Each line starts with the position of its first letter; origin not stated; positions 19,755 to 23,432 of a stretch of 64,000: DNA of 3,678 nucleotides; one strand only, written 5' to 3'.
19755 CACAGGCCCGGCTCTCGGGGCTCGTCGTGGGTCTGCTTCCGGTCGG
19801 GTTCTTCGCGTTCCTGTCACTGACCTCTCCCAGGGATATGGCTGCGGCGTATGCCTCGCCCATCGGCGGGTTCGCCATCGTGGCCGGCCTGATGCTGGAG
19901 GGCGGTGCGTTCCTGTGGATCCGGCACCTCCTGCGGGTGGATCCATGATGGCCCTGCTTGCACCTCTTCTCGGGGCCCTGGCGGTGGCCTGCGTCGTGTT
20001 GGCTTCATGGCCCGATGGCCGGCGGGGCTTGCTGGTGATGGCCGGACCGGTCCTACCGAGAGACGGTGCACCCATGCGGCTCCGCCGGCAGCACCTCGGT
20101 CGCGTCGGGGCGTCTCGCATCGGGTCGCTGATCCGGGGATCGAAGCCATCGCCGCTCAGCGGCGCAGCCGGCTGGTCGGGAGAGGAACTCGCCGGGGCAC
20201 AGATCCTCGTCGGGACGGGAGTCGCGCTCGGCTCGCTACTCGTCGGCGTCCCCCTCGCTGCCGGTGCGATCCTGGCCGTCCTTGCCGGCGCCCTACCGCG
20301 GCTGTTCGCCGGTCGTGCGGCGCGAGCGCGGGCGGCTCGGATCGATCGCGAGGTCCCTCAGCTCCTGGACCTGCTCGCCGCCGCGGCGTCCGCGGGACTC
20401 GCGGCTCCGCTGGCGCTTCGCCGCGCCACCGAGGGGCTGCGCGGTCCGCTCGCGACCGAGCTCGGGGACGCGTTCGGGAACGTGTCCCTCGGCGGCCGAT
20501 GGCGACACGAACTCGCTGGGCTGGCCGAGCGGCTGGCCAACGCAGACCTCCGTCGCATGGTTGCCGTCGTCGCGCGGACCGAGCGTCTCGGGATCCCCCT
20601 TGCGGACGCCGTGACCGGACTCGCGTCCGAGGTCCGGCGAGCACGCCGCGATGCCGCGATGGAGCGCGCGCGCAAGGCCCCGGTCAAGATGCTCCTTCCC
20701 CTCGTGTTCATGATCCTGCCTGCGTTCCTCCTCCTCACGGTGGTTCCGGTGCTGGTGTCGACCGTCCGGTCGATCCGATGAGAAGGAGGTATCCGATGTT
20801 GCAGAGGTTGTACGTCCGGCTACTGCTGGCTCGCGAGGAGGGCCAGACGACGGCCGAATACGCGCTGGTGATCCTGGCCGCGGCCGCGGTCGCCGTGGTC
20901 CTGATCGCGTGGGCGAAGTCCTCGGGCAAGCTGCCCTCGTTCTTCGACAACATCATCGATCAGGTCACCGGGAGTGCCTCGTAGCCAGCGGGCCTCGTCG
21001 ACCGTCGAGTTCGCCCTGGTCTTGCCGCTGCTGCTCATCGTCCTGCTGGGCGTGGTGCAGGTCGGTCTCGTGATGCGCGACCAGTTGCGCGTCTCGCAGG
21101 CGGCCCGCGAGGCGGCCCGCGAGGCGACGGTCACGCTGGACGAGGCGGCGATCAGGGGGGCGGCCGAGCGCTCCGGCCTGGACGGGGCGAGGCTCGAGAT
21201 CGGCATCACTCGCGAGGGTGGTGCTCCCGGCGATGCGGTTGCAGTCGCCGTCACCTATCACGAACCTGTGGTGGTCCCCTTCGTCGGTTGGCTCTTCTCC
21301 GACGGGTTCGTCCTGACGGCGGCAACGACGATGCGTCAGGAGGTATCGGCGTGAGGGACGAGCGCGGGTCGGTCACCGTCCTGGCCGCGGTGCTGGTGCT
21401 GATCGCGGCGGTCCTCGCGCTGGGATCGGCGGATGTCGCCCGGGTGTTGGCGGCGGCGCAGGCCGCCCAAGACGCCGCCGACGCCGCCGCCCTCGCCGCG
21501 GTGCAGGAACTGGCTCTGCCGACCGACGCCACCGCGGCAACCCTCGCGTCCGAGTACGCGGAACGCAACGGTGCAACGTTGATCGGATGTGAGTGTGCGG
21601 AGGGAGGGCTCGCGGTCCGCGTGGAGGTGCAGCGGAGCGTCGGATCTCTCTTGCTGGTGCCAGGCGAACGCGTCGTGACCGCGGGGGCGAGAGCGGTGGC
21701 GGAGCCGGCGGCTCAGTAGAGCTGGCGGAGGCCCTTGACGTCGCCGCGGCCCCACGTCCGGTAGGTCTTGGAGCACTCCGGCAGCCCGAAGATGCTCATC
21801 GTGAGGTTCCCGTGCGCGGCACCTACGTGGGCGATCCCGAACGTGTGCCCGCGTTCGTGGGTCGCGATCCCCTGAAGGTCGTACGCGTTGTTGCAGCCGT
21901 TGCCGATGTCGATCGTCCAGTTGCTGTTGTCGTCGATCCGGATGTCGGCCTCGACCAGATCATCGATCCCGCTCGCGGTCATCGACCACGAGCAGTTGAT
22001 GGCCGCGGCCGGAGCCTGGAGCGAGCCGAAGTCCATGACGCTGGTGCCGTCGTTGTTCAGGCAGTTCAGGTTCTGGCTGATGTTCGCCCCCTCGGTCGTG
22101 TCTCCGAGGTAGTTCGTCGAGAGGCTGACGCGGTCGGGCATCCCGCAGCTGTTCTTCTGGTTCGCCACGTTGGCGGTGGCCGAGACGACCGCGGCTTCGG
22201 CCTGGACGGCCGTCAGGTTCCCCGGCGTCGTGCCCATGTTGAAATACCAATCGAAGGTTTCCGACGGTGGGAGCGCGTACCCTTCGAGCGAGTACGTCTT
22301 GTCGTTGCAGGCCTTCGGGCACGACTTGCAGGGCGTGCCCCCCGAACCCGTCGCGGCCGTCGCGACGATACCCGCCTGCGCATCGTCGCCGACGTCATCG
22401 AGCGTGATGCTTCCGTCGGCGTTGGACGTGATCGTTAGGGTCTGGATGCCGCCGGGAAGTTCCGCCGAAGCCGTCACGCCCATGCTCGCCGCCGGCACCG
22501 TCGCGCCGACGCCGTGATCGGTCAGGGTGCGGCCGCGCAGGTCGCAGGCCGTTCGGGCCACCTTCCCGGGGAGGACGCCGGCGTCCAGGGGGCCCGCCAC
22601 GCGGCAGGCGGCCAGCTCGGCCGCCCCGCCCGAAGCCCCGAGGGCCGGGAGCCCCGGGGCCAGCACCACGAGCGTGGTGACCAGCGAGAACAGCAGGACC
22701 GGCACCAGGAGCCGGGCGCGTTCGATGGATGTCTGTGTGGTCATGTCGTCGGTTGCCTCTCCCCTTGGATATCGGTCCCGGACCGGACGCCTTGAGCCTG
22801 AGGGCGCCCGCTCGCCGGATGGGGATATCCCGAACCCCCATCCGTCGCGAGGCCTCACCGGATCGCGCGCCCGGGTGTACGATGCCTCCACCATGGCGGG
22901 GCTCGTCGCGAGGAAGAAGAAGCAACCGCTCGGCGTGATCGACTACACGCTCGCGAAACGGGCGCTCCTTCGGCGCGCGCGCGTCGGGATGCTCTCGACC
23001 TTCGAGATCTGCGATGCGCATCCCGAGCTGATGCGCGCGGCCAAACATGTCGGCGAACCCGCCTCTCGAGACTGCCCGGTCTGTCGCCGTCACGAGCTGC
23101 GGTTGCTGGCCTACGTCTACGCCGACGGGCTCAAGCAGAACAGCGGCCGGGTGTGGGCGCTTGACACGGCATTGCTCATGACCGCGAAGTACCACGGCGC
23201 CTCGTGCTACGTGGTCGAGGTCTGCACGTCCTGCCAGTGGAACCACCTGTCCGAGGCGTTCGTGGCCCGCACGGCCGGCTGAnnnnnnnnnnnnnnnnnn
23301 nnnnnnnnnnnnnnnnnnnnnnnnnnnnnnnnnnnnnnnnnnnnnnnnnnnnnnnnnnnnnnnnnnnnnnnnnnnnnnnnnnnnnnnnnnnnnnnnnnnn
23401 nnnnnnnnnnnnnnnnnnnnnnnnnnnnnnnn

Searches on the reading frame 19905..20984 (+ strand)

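Call 45: search_protein_families(library=pfam, proteins=[window:19905-20984:+], max_evalue=0.0001)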
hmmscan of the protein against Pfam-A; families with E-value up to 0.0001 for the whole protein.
window:19905-20984:+ (359 aa): 1 family
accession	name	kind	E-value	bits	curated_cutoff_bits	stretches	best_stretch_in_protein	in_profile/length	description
PF14029.11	DUF4244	-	1.2e-09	37.9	27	1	304-351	3-49/54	Protein of unknown function (DUF4244)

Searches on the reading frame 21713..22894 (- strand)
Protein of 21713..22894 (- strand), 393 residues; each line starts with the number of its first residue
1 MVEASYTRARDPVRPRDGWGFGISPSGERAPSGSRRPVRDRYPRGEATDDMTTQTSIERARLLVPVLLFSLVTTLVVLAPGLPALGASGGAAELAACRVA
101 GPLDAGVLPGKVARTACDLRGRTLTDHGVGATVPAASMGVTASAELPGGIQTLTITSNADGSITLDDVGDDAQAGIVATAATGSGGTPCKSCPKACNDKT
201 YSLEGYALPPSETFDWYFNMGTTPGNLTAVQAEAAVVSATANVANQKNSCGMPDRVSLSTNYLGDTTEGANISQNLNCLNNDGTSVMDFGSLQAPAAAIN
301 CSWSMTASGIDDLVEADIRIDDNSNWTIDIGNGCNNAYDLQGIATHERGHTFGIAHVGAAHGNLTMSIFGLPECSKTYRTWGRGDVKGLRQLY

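Call 15: search_protein_families(library=pfam, proteins=[window:21713-22894:-], max_evalue=0.001)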
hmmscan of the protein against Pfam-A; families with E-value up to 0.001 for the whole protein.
window:21713-22894:- (393 aa): 1 family
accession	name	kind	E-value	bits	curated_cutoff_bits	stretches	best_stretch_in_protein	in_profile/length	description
PF00413.30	Peptidase_M10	-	7.9e-07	29.5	24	1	314-393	84-158/159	Matrixin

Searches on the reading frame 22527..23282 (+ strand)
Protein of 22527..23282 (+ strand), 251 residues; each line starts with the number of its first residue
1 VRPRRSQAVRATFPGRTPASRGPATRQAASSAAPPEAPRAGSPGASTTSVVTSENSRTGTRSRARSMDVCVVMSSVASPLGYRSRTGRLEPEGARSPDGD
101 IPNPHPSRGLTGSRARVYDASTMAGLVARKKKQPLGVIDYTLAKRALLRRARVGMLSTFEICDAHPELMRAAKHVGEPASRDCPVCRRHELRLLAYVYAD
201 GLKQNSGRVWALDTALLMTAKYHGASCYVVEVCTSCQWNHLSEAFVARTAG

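Call 72: search_protein_families(library=pfam, proteins=[window:22527-23282:+], max_evalue=0.001)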
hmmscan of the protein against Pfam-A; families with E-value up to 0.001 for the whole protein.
window:22527-23282:+ (251 aa): 1 family
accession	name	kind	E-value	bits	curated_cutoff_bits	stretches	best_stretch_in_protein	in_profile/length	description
PF17249.8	DUF5318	-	1.9e-34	118.7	31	1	136-247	6-117/131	Family of unknown function (DUF5318)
